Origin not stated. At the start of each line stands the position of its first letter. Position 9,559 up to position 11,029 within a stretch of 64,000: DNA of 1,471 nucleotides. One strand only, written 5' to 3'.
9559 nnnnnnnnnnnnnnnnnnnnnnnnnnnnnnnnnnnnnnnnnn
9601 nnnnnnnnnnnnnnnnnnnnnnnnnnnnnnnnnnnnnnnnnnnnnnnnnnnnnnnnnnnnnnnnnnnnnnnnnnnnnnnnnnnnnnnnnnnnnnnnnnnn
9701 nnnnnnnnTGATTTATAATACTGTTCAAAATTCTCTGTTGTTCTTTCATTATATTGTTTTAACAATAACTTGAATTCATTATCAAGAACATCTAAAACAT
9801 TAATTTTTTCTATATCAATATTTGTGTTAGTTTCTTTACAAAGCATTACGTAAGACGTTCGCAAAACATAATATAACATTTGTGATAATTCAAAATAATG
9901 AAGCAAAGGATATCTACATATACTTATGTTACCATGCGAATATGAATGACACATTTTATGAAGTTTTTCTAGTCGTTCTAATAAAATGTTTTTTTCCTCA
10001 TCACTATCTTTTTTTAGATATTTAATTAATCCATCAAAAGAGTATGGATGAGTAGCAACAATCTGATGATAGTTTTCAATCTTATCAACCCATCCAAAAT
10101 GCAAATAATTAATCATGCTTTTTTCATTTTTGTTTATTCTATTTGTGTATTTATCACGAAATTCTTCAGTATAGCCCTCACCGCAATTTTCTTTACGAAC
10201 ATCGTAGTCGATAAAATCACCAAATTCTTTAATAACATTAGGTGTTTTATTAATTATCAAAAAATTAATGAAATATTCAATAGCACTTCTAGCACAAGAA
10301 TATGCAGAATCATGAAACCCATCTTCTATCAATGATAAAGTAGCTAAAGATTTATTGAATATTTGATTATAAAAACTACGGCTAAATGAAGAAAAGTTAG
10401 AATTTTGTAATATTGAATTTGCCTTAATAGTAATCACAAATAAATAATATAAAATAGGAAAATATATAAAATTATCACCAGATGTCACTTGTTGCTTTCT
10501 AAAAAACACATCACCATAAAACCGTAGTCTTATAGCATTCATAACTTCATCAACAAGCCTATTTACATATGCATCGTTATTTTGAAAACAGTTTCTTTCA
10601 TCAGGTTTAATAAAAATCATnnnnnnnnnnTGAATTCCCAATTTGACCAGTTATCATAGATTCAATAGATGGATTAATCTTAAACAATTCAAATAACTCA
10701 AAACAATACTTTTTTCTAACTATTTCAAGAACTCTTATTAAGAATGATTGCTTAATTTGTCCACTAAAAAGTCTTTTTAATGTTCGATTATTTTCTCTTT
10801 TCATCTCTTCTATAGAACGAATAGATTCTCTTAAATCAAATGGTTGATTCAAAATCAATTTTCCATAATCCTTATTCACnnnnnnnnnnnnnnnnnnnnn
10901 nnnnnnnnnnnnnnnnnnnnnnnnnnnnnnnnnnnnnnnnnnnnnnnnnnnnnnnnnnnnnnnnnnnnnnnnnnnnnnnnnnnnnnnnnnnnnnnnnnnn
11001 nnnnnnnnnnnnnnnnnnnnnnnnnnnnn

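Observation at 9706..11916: Element-borne RNase III with tandem dsRBD-like units, coupled to two unknown genes (possible HEPN): candidate novel RNA-targeting module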

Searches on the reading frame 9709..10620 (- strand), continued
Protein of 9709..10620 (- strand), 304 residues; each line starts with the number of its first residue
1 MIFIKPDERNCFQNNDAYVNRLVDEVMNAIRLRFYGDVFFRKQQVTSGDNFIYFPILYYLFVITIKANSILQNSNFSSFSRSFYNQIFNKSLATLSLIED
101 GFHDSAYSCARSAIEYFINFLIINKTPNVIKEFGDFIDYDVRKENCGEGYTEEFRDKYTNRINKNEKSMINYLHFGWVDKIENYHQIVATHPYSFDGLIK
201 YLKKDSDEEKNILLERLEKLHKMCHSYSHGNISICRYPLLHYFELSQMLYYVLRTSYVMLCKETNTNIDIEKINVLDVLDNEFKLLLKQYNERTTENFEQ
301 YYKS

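Call 83: search_protein_families(library=phrogs, proteins=[P0121], max_evalue=0.001)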
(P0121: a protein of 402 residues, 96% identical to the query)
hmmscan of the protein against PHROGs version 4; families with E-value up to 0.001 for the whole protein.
P0121 (402 aa): 0 families

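Call 93: search_protein_families(library=padloc, alignment_id=A5, max_evalue=0.00001)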
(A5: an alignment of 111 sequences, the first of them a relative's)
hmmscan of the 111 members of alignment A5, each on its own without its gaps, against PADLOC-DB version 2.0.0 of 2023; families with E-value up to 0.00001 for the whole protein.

A. member 1, L017:7851-9056:+ (402 aa): 0 families

B. families by the number of members that match (of 111 scanned): 106 families (the first 25 are shown)
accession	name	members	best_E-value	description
PDLC03687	HEase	4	9.5e-12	homing endonuclease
PDLC04161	HEC-07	4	1.4e-09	-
PDLC04836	PDC-S04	2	1.2e-102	-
PDLC04837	PDC-S04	2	6.8e-59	-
PDLC04899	PDC-S07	2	4.9e-47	-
PDLC04990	PDC-S31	2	3e-33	-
PDLC04840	PDC-S04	2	3.1e-29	-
PDLC03963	SoFic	2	6e-26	-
PDLC04994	PDC-S31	2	3.4e-25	-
PDLC04992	PDC-S31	2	3.6e-17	-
PDLC04991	PDC-S31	2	1.8e-15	-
PDLC04966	PDC-S24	2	7.1e-13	-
PDLC04839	PDC-S04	2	2.2e-11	-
PDLC04151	HEC-05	1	4.7e-148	-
PDLC00407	ThsA1|ThsA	1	2.7e-118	STALD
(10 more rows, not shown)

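Call 96: search_protein_families(library=pfam, alignment_id=A9, max_evalue=0.00001)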
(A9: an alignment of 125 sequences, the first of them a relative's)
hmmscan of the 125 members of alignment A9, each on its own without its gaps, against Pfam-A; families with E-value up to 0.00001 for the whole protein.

A. member 1, L017:4204-5364:+ (387 aa): 2 families
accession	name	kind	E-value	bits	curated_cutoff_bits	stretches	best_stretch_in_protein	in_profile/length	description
PF13304.12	AAA_21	-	2.2e-20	74.4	27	1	41-338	3-303/304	AAA domain, putative AbiEii toxin, Type IV TA system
PF13175.12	AAA_15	-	7.5e-07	29.5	32.1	1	227-337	250-373/374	AAA ATPase domain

B. families by the number of members that match (of 125 scanned): 106 families (the first 25 are shown)
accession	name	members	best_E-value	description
PF00239.26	Resolvase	22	2e-35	Resolvase, N terminal domain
PF07508.19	Recombinase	22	6.7e-28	Recombinase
PF13408.12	Zn_ribbon_recom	22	1.4e-10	Recombinase zinc beta ribbon domain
PF13173.12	AAA_14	4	7.2e-34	AAA domain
PF01381.28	HTH_3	4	3e-17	Helix-turn-helix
PF13635.12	DUF4143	3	3.3e-29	Domain of unknown function (DUF4143)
PF13560.12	HTH_31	3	3.8e-09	Helix-turn-helix domain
PF13443.12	HTH_26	3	5e-09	Cro/C1-type HTH DNA-binding domain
PF01076.25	Mob_Pre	2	2.2e-53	Plasmid recombination enzyme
PF07804.18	HipA_C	2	1.1e-50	HipA-like C-terminal domain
PF05958.17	tRNA_U5-meth_tr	2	3.3e-29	tRNA (Uracil-5-)-methyltransferase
PF14253.11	AbiH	2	1.4e-28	Bacteriophage abortive infection AbiH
PF13304.12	AAA_21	2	2.2e-20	AAA domain, putative AbiEii toxin, Type IV TA system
PF12728.13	HTH_17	2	7.5e-16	Helix-turn-helix domain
PF13847.12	Methyltransf_31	2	5.1e-15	Methyltransferase domain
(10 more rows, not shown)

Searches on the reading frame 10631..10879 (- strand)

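Call 6: search_protein_families(library=pfam, proteins=[window:10631-10879:-], max_evalue=0.01)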
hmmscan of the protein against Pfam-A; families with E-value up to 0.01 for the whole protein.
window:10631-10879:- (83 aa): 1 family
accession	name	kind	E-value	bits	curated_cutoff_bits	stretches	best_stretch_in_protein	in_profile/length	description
PF24311.1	THSD1_D3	-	0.0091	16.2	27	1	26-70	43-87/100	THSD1 third Ig-like domain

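Call 7: search_protein_families(library=padloc, proteins=[window:10631-10879:-], max_evalue=0.01)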
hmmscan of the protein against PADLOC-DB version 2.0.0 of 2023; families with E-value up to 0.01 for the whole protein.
window:10631-10879:- (83 aa): 0 families

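Call 8: search_protein_families(library=ncbifam, proteins=[window:10631-10879:-], max_evalue=0.01)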
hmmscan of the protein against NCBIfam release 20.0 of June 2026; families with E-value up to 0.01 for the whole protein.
window:10631-10879:- (83 aa): 0 families
